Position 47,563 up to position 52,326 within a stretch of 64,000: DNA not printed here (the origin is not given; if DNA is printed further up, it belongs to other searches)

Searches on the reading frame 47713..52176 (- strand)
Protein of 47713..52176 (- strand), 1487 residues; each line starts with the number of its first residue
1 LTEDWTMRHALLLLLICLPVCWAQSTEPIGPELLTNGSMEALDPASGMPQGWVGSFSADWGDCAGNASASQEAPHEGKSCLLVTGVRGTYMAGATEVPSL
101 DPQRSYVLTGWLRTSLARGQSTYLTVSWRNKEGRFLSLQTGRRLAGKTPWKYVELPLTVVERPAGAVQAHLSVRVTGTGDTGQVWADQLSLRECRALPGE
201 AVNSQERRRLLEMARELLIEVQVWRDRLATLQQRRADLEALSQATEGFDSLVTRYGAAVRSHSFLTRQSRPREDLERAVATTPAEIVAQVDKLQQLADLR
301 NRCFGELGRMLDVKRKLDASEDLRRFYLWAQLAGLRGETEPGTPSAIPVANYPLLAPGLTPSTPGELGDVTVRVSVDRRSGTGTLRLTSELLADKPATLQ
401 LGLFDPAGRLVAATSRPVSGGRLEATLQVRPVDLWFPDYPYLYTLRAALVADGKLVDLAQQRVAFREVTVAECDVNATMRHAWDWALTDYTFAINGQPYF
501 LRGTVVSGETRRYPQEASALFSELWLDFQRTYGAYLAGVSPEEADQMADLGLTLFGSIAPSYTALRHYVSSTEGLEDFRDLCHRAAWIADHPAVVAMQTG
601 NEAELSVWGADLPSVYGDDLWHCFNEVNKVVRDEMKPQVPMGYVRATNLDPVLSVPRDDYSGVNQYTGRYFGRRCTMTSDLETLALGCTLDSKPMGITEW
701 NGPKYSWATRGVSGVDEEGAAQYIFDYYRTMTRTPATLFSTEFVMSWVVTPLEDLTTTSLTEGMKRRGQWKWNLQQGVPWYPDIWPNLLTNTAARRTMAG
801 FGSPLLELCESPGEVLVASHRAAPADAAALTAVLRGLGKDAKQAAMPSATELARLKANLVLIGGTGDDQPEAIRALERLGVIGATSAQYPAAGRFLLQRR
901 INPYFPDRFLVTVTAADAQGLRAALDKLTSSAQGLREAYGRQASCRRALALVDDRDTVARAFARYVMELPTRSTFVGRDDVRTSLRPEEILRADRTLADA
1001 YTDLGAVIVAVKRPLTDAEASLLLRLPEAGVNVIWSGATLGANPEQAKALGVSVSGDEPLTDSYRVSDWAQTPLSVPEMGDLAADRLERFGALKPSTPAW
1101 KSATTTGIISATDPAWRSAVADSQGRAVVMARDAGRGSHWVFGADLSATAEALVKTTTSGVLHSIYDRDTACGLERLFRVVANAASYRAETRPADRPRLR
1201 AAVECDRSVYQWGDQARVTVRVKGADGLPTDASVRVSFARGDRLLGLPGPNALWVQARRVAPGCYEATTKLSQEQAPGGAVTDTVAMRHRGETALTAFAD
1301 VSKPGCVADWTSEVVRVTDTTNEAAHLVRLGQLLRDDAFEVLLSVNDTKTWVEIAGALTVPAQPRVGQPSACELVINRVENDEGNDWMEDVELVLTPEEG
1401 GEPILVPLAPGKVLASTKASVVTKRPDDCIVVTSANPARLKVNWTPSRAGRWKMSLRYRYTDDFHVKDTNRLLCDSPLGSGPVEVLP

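Call 8: search_protein_families(library=pfam, proteins=[window:47713-52176:-], max_evalue=0.001)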
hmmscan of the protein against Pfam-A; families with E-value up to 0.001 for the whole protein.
window:47713-52176:- (1487 aa): 2 families
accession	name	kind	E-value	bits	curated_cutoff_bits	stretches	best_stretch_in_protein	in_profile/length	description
PF00703.27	Glyco_hydro_2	-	5.9e-09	37.1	23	1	369-466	5-109/109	Glycosyl hydrolases family 2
PF02018.23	CBM_4_9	-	1.8e-05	25.5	25.9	1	58-159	15-118/136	Carbohydrate binding domain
